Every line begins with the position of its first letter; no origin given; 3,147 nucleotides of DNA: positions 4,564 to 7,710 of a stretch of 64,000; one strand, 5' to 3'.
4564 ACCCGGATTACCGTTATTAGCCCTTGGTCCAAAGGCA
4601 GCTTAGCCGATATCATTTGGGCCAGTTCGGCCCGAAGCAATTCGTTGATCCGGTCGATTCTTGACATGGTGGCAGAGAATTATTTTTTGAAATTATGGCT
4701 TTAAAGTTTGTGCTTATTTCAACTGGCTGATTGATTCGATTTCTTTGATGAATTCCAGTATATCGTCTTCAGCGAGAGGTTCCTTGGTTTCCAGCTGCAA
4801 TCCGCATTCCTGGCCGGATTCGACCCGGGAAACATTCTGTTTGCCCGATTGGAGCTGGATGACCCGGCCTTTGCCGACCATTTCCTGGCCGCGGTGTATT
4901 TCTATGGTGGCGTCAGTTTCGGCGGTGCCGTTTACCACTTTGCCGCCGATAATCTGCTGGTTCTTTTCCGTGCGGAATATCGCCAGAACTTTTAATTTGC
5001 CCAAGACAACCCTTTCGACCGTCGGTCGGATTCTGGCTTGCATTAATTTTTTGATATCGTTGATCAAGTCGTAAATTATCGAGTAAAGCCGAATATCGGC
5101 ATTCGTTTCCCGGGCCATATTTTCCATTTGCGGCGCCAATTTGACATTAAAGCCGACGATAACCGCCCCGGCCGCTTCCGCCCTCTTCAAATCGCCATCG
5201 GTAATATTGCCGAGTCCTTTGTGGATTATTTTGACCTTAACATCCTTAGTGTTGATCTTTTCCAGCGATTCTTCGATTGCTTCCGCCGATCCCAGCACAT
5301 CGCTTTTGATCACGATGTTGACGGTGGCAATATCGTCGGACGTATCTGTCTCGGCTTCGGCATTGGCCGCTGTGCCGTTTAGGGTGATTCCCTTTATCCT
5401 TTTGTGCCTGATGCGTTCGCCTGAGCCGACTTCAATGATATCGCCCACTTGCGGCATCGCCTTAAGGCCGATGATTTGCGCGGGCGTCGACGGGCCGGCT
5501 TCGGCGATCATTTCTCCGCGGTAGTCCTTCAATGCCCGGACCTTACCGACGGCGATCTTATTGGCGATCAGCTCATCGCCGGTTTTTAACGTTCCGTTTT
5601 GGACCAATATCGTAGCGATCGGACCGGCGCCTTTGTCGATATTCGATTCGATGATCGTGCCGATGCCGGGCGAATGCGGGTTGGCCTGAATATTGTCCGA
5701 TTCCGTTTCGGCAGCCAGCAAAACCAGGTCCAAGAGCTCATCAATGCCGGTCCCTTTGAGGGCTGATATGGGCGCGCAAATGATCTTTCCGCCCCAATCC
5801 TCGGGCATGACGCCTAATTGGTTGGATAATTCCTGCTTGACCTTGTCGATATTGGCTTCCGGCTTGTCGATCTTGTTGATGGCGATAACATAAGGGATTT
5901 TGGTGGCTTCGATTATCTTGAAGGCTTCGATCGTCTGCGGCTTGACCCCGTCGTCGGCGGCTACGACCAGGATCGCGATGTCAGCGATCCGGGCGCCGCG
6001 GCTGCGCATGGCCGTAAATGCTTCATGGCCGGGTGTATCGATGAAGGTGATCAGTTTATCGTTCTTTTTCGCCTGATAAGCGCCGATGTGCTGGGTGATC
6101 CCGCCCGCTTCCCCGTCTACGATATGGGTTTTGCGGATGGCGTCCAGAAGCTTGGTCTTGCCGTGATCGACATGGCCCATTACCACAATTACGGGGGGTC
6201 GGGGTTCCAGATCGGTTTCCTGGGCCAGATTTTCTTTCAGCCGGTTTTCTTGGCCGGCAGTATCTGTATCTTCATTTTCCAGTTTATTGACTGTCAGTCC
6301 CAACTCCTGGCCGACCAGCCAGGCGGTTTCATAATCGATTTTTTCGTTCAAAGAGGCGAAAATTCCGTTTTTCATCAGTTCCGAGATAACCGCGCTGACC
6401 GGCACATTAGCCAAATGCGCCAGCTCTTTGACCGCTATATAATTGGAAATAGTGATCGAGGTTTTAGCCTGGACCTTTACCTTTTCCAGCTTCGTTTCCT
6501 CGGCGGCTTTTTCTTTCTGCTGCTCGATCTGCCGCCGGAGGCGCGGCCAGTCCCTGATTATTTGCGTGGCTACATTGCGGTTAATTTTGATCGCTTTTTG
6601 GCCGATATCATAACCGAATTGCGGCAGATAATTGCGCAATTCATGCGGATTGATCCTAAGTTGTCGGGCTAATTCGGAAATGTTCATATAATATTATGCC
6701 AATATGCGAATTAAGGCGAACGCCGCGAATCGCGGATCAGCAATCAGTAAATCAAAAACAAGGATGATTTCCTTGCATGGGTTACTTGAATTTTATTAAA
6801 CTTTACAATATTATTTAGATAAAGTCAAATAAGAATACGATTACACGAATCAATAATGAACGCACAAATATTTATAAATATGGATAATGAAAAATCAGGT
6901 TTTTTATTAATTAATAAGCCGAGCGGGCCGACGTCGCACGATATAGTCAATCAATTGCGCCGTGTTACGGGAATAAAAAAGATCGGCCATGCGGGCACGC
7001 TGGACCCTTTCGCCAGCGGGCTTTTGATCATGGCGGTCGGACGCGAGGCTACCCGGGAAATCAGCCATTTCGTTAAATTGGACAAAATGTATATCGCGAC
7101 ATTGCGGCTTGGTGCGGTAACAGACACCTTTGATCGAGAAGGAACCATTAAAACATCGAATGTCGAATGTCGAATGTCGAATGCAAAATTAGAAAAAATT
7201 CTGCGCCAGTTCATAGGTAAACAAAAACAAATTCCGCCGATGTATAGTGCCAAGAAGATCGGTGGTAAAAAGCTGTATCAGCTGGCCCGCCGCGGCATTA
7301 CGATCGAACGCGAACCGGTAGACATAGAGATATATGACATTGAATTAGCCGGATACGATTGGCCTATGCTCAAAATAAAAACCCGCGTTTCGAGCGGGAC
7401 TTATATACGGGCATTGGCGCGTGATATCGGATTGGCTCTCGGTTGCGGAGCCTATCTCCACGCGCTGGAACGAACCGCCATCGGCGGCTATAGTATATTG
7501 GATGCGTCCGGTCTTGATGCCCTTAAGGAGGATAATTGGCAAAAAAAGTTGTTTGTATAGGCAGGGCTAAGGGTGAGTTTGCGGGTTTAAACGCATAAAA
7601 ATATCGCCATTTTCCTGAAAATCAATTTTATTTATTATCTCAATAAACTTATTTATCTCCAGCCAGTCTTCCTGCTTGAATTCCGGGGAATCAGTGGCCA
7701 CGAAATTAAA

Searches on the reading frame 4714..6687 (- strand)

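Call 10: search_protein_families(library=pfam, proteins=[window:4714-6687:-])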
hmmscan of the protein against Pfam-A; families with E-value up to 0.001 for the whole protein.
window:4714-6687:- (657 aa): 9 families
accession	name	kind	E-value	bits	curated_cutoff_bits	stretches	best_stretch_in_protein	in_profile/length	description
PF00009.33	GTP_EFTU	-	2.5e-38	132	26.5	1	167-324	6-184/188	Elongation factor Tu GTP binding domain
PF11987.13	IF-2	-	1.2e-32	112.7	27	1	448-546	18-117/117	Translation-initiation factor 2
PF22042.2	EF-G_D2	-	2.5e-23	82.4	27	1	343-420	4-83/84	Elongation factor G domain 2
PF01926.29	MMR_HSR1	-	1.6e-10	41.5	21.9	1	167-272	2-113/113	50S ribosome-binding GTPase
PF04760.21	IF2_N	-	7.2e-09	35.7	25.3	1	83-130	3-51/53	Translation initiation factor IF-2, N-terminal region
PF03144.31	GTP_EFTU_D2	-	4.5e-07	30.6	30.3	0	578-633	2-59/73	Elongation factor Tu domain 2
PF02421.24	FeoB_N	-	1.7e-05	24.8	27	1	167-320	3-154/156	Ferrous iron transport protein B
PF00071.28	Ras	-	0.00011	22.3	21.6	0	167-319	2-153/162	Ras family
PF08477.19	Roc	-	0.00054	20.6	27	0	167-274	2-119/119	Ras of Complex, Roc, domain of DAPkinase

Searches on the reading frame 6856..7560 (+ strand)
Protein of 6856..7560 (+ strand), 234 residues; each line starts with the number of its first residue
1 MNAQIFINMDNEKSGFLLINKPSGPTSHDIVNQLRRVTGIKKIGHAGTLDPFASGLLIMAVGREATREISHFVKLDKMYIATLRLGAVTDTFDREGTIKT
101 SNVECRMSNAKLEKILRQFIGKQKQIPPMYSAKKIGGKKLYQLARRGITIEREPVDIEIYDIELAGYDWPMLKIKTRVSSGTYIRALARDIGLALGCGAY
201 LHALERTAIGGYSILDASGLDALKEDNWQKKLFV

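Call 10: search_protein_families(library=pfam, proteins=[window:6856-7560:+])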
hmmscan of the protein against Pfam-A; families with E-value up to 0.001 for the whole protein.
window:6856-7560:+ (234 aa): 3 families
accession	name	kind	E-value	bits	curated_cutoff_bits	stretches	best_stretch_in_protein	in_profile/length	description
PF01509.24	TruB_N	-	7.6e-50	169.6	27.3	1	35-184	1-149/149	TruB family pseudouridylate synthase (N terminal domain)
PF16198.10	TruB_C_2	-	7.1e-09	36.1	29.3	1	185-228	1-46/66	tRNA pseudouridylate synthase B C-terminal domain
PF00849.27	PseudoU_synth_2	-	4.2e-07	30.8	26.8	1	16-123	2-99/152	RNA pseudouridylate synthase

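Call 58: search_solved_structures(query=window:6856-7560:+, show_alignments=1, max_evalue=1e-10)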
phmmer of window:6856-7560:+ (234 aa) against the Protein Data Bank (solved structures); distinct sequences matched with E-value up to 1e-10: 21.
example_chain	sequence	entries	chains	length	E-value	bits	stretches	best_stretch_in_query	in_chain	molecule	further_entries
1ze1_A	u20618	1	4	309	6.6e-47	163.4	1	13-217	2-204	tRNA pseudouridine synthase B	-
1ze2_A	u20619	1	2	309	6.6e-47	163.4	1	13-217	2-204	tRNA pseudouridine synthase B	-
1r3e_A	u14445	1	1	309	6.7e-47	163.3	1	13-217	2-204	tRNA pseudouridine synthase B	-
2ab4_A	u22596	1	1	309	2.4e-46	161.5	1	13-217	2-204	tRNA pseudouridine synthase B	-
1sgv_A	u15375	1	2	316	2.6e-43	151.6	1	14-225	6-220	tRNA pseudouridine synthase B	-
1r3f_A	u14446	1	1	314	7.1e-39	137.1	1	13-225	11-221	tRNA pseudouridine synthase B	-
1k8w_A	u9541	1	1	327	8e-39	136.9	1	14-225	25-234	tRNA Pseudouridine Synthase B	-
1zl3_A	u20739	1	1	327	4e-38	134.6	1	14-225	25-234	tRNA pseudouridine synthase B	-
8jfx_A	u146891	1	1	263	3.2e-30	108.8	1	14-228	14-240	Pseudouridylate synthase TRUB1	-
2aus_C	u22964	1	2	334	9.4e-21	77.8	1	15-212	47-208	pseudouridine synthase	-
2ey4_A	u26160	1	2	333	8.7e-20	74.7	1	14-212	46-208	Probable tRNA pseudouridine synthase B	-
3hjw_A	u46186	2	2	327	9e-20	74.6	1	14-212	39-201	Pseudouridine synthase Cbf5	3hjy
3mqk_A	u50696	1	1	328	9.1e-20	74.6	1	14-212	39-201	tRNA pseudouridine synthase B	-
3lwo_A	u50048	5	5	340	9.3e-20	74.6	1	14-212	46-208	Pseudouridine synthase Cbf5 | Probable tRNA pseudouridine synthase B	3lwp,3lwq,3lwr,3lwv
2hvy_A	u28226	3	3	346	1.1e-19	74.4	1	14-85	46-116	Probable tRNA pseudouridine synthase B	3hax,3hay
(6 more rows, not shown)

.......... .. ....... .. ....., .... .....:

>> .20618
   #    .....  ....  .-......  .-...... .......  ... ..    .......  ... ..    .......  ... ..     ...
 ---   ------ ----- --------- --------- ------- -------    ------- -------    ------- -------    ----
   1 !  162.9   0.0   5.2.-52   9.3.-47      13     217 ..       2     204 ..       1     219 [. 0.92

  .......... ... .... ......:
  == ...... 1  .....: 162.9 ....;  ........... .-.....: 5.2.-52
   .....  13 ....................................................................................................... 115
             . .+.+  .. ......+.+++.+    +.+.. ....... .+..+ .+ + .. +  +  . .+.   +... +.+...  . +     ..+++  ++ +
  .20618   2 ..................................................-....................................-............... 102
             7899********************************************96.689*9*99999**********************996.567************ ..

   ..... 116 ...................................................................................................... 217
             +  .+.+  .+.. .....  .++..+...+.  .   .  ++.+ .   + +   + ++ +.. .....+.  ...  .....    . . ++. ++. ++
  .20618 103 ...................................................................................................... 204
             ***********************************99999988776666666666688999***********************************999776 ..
